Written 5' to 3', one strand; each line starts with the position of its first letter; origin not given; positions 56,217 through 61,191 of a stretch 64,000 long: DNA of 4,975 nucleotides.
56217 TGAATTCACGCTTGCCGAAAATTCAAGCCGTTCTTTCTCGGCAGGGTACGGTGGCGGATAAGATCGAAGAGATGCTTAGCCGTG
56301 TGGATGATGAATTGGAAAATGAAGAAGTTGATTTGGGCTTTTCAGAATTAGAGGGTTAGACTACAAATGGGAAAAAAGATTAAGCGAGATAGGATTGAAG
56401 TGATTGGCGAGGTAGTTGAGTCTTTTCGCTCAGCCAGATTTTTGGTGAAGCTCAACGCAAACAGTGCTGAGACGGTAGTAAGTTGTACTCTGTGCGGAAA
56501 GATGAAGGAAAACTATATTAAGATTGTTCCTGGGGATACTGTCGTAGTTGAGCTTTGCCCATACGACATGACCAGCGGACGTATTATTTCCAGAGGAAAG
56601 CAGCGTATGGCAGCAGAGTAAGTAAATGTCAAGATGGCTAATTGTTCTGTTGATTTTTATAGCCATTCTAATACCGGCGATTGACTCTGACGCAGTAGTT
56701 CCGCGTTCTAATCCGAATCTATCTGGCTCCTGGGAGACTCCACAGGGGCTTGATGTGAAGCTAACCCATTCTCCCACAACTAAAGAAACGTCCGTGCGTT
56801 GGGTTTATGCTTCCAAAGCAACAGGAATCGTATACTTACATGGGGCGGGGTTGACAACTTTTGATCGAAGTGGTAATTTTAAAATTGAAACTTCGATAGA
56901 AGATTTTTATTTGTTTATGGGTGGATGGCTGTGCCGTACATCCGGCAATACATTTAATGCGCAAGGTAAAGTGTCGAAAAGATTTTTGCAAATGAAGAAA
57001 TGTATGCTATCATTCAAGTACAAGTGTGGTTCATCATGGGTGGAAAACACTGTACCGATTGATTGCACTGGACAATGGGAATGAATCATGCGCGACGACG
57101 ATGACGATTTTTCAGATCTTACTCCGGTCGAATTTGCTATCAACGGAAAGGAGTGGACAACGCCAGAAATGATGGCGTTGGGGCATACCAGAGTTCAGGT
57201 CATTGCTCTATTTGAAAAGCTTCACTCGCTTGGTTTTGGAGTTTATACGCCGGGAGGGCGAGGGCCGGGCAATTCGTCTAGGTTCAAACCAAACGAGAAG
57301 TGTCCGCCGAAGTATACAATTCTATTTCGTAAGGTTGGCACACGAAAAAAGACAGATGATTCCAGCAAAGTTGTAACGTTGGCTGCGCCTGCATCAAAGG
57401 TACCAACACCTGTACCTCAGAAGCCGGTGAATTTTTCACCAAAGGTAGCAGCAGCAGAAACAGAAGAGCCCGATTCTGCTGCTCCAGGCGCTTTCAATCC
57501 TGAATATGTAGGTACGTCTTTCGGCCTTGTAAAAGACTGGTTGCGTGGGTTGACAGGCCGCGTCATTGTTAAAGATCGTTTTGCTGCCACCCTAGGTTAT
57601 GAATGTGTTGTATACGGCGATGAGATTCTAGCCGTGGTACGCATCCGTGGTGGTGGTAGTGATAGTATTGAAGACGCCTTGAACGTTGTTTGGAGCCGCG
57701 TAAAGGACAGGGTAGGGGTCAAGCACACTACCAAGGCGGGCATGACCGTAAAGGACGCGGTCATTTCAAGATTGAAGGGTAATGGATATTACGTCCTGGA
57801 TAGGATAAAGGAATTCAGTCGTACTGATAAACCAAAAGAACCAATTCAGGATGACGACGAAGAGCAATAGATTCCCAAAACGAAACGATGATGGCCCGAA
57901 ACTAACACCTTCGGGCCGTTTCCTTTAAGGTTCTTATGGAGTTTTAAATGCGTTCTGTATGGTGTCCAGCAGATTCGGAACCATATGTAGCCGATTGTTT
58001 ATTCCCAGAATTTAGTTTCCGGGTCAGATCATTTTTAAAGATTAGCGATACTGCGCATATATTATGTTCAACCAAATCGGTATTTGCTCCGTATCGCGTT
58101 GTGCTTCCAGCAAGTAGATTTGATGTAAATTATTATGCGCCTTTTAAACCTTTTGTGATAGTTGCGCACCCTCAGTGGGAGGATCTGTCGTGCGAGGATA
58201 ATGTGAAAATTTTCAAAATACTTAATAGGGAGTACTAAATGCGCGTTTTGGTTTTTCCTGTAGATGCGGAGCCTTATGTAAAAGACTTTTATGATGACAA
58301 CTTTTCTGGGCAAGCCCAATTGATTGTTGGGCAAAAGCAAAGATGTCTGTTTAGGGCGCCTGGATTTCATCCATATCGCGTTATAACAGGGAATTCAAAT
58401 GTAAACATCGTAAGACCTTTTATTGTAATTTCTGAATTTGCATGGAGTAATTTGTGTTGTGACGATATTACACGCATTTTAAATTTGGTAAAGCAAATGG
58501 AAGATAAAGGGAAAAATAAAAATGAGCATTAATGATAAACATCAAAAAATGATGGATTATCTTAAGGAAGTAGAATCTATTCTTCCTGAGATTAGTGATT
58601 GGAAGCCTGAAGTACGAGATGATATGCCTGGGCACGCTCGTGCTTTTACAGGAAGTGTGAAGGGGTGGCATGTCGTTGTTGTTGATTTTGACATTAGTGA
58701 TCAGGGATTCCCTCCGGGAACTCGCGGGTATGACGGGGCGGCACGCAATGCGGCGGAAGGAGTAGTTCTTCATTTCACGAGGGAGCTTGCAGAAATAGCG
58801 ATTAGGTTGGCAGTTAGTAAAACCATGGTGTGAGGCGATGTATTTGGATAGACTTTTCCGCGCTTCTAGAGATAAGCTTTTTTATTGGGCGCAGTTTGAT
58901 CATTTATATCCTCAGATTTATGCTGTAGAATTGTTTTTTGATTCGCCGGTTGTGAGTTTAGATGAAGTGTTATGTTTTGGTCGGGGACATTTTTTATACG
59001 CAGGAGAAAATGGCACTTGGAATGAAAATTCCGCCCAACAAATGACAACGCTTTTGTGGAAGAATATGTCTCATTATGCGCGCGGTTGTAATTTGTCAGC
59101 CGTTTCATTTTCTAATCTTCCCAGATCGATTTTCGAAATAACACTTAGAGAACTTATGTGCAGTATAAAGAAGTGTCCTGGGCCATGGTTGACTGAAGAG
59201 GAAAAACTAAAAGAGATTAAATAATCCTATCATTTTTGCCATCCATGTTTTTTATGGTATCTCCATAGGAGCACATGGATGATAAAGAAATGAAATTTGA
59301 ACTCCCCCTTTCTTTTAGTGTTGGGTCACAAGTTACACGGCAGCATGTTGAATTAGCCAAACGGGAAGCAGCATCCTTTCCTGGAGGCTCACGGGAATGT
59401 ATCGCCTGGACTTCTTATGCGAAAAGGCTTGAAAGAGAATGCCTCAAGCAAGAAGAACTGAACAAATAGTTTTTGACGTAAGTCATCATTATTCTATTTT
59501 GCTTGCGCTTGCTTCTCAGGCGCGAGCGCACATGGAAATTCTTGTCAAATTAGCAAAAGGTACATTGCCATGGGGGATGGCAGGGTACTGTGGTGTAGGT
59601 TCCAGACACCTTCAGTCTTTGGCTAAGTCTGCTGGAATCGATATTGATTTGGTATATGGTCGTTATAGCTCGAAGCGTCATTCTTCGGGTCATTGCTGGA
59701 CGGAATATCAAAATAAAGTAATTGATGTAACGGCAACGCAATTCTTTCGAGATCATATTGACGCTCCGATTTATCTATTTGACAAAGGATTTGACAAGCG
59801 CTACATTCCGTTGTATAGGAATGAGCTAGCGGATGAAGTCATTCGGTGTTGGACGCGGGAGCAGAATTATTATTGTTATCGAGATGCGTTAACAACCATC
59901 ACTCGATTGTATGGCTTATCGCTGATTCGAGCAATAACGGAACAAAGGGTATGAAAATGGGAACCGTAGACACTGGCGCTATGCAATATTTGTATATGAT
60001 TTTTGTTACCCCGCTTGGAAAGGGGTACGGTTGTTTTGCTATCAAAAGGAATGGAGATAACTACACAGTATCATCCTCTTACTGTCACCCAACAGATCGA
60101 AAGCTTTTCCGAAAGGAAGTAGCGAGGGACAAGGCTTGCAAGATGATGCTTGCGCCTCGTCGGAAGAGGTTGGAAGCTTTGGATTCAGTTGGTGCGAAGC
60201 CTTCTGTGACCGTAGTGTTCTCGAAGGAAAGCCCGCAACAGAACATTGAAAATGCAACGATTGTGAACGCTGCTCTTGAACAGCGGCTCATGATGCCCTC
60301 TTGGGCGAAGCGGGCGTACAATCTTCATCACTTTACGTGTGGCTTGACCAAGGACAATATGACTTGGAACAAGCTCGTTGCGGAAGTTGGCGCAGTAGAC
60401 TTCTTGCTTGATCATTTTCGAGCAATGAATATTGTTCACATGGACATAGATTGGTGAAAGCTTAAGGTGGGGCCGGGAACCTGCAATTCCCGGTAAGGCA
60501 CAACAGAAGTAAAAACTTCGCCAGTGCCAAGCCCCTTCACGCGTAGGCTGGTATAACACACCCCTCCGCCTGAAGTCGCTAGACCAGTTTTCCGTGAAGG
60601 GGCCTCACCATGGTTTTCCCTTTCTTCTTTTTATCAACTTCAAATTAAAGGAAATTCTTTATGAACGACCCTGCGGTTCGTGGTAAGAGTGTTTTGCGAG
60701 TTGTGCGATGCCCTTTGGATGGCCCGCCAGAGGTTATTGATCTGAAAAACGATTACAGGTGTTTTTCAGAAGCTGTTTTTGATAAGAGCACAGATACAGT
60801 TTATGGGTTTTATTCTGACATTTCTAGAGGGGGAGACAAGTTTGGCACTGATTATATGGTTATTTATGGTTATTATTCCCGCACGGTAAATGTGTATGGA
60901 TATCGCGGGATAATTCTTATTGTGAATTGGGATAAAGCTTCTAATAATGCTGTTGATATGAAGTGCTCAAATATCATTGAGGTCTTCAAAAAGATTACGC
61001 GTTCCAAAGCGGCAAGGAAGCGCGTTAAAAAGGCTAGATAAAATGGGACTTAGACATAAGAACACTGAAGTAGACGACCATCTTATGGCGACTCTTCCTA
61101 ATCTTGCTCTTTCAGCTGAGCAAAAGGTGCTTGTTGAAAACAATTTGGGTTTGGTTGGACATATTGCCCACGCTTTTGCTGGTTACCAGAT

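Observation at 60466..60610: Compact 145-nt four-way-junction RNA ending in CCA, just upstream of the sigma-factor unit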

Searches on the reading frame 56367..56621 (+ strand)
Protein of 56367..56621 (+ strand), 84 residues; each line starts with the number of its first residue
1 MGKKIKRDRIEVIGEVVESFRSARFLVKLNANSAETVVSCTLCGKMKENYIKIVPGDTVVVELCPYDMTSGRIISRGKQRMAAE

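Call 104: search_protein_families(library=ncbifam, proteins=[window:56367-56621:+], max_evalue=0.01)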
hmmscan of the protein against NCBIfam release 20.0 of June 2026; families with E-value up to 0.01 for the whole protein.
window:56367-56621:+ (84 aa): 1 family
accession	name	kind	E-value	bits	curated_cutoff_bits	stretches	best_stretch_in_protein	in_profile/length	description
TIGR00008.1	infA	equivalog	1.9e-20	72.6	61.15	1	6-76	1-68/69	translation initiation factor IF-1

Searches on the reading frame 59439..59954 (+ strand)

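Call 10: search_protein_families(library=pfam, proteins=[window:59439-59954:+], max_evalue=0.01)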
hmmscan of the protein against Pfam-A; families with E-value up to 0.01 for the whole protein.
window:59439-59954:+ (171 aa): 2 families
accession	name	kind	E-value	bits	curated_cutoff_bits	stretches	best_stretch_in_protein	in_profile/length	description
PF01841.26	Transglut_core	-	0.0014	19.3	23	1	48-90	51-96/108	Transglutaminase-like superfamily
PF13471.12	Transglut_core3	-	0.0042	17.4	26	1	35-96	44-103/117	Transglutaminase-like superfamily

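Call 11: search_protein_families(library=phrogs, proteins=[window:59439-59954:+], max_evalue=0.01)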
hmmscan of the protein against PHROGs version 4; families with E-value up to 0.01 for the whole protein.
window:59439-59954:+ (171 aa): 0 families

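Call 103: search_protein_families(library=padloc, proteins=[window:59439-59954:+], max_evalue=0.01)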
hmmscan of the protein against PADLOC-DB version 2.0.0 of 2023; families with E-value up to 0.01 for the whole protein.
window:59439-59954:+ (171 aa): 0 families

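Call 104: search_protein_families(library=ncbifam, proteins=[window:59439-59954:+], max_evalue=0.01)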
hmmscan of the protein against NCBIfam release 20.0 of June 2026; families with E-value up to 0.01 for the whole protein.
window:59439-59954:+ (171 aa): 0 families

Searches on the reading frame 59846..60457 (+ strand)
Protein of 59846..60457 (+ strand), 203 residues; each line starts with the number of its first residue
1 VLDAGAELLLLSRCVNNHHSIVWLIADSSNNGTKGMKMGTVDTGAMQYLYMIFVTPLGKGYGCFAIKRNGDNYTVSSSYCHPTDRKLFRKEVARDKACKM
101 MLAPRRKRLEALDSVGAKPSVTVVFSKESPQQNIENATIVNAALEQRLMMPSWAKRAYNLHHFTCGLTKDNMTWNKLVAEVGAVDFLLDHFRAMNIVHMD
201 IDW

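Call 10: search_protein_families(library=pfam, proteins=[window:59846-60457:+], max_evalue=0.01)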
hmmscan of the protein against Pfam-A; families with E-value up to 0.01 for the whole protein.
window:59846-60457:+ (203 aa): 0 families

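Call 11: search_protein_families(library=phrogs, proteins=[window:59846-60457:+], max_evalue=0.01)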
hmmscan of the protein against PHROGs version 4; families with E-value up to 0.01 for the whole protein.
window:59846-60457:+ (203 aa): 0 families

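Call 90: list_cluster_members(proteins=[window:59951-60457:+, window:59957-60457:+, window:59846-60457:+, window:61813-62700:+, window:59439-59954:+, window:58838-59224:+, window:57088-57870:+])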
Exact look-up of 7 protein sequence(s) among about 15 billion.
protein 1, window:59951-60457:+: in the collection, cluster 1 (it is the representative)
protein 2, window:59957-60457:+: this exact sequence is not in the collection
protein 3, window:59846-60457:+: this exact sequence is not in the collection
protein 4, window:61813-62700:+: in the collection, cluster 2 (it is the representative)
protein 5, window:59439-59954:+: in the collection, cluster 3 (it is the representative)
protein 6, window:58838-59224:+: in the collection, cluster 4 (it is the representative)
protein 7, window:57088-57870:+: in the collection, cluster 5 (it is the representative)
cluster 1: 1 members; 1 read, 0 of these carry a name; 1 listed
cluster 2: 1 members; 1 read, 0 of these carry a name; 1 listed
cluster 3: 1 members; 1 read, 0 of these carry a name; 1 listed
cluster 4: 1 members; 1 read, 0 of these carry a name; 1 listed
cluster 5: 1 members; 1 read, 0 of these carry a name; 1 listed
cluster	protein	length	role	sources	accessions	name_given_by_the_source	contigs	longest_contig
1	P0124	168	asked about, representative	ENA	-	-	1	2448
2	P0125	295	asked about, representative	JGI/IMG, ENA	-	-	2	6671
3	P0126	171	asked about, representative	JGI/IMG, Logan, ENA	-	-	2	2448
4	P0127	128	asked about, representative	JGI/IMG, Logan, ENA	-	-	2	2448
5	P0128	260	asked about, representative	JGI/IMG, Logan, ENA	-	-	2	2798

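Call 91: find_encoding_contigs(protein=P0124, flank=4000)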
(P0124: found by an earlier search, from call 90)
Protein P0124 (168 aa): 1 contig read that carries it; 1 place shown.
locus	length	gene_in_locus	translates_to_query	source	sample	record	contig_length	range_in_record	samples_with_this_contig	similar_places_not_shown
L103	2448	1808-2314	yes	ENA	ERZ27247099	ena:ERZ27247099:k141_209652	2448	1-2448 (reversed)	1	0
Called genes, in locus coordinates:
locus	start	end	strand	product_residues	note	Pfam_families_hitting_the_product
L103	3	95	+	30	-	?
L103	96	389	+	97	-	-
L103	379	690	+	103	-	-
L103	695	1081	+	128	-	-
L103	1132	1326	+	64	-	-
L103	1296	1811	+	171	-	-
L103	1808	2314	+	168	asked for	-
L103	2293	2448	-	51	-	?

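Call 103: search_protein_families(library=padloc, proteins=[window:59951-60457:+], max_evalue=0.01)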
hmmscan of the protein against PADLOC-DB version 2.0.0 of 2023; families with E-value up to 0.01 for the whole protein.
window:59951-60457:+ (168 aa): 0 families

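Call 104: search_protein_families(library=ncbifam, proteins=[window:59951-60457:+], max_evalue=0.01)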
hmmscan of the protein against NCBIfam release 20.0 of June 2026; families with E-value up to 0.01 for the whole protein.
window:59951-60457:+ (168 aa): 0 families

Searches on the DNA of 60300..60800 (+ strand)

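Call 7: search_rna_families(source=window, start=60300, end=60800, threshold=evalue, max_evalue=10, show_alignments=3)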
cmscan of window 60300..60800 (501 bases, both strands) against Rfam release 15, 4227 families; matches with E-value up to 10: 1.
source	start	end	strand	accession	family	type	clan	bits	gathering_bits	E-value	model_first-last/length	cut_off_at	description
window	60444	60493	-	RF03086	chrB-b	Cis-reg;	-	14.5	36.5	1.6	1-49/49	no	chrB-b RNA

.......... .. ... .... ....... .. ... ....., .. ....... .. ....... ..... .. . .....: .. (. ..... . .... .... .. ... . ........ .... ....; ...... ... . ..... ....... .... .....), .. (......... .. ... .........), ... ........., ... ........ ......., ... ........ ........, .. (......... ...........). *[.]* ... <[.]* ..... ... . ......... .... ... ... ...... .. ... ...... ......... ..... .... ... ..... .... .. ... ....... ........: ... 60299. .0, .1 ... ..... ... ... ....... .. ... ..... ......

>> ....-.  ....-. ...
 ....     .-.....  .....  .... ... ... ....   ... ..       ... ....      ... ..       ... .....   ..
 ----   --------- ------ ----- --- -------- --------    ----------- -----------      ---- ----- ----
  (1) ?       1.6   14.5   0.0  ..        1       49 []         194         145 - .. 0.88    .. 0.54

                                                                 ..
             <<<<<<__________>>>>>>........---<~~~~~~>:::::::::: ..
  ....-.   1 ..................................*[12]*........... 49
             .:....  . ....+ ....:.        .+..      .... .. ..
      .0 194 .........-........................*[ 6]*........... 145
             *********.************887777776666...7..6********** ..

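Call 22: search_dna_similar(query=window:60440-60640:+, collection=phages, mode=distant, max_evalue=1)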
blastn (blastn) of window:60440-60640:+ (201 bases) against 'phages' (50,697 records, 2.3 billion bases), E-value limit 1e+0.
No match.

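Call 33: build_rna_model(alignment_id=A2, structure=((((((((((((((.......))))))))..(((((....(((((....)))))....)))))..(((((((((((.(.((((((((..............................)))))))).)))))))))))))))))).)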
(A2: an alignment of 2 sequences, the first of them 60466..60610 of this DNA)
Model R1 built from alignment A2 (2 sequences, 145 columns); structure: as given.
model positions 145; base pairs 44; branch points 2; effective number of sequences 0.64; information 0.589 bits per position. Calibrated on 0.2 Mb of random sequence (short: E-values are rough).
structure used (alignment columns):
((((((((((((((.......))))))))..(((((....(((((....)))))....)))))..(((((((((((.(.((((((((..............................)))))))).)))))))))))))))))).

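Call 113: search_with_rna_model(model_id=R1, source=window, filters=off, max_evalue=5)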
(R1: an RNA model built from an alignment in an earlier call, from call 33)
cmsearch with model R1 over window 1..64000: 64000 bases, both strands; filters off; matches with E-value up to 5: 3.
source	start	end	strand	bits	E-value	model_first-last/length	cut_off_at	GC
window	60466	60610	+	184.7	6.4e-39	1-145/145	no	0.58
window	60465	60609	-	24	0.0011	1-145/145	no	0.58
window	51808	51904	+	9.2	2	1-145/145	no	0.43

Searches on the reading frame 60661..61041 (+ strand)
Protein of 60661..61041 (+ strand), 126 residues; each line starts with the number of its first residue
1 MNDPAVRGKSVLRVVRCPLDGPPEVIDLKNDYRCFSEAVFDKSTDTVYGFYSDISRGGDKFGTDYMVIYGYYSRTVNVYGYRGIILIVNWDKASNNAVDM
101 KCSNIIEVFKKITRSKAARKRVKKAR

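Call 10: search_protein_families(library=pfam, proteins=[window:60661-61041:+], max_evalue=0.01)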
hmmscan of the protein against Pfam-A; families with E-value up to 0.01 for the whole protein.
window:60661-61041:+ (126 aa): 0 families

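Call 11: search_protein_families(library=phrogs, proteins=[window:60661-61041:+], max_evalue=0.01)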
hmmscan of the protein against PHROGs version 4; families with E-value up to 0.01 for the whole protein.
window:60661-61041:+ (126 aa): 0 families

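Call 13: find_related_loci(query=window:60661-61041:+, collection=viral_contigs, flank=3000)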
Query window:60661-61041:+ (126 aa) in viral_contigs; peptide patterns used: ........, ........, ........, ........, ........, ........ (x = any residue, [..] = any of these).
12 stretches matched a pattern, but none encodes a relative of the query by tblastn (E <= 1e-3).

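Call 18: find_homologous_proteins(query=window:60661-61041:+)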
Query window:60661-61041:+ (126 aa): 1 proteins with E <= 0.001 among 4 candidates. Only proteins of 69 to 221 residues were searched: fused or split forms outside these lengths cannot appear, so this answer is no evidence that the protein stands alone or is whole; lengths 'longer' or 'shorter' looks for them.
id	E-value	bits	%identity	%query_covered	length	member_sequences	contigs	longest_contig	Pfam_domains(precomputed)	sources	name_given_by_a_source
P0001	7.8e-79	280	100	100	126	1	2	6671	-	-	-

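Call 19: find_encoding_contigs(protein=P0001, flank=6000)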
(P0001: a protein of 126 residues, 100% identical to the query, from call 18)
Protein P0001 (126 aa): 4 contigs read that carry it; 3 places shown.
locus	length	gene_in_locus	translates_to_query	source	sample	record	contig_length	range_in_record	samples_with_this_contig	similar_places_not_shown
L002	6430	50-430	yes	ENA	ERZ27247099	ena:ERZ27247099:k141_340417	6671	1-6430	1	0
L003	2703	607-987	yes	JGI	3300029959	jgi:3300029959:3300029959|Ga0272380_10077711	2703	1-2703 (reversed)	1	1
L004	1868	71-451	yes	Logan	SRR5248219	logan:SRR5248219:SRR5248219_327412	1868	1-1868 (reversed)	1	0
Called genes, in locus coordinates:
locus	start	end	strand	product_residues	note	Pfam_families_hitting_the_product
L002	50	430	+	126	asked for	-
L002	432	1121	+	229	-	PF04542:Sigma70_r2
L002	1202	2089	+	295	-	-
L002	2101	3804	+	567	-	-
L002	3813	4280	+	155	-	-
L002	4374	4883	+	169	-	-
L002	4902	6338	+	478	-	PF00515:TPR_1 (faint), PF07719:TPR_2 (faint), PF00535:Glycos_transf_2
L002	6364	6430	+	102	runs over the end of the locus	?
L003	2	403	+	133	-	?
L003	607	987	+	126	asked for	-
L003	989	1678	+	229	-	PF04542:Sigma70_r2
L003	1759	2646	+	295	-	-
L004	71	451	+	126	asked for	-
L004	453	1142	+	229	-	PF04542:Sigma70_r2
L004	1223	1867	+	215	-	?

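Call 103: search_protein_families(library=padloc, proteins=[window:60661-61041:+], max_evalue=0.01)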
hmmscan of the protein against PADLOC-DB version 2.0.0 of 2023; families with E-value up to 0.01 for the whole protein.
window:60661-61041:+ (126 aa): 0 families

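Call 104: search_protein_families(library=ncbifam, proteins=[window:60661-61041:+], max_evalue=0.01)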
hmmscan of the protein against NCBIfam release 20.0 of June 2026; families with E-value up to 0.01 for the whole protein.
window:60661-61041:+ (126 aa): 0 families

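Call 116: search_protein_representatives(protein=window:60661-61041:+)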
Query: 126 residues. Proteins with E-value up to 0.001 (for the whole library): 1; up to 1e-10: 1; up to 1e-30: 1. The best 1 are listed.
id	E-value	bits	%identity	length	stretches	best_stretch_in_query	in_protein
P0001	2.5e-79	279.8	100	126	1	1-126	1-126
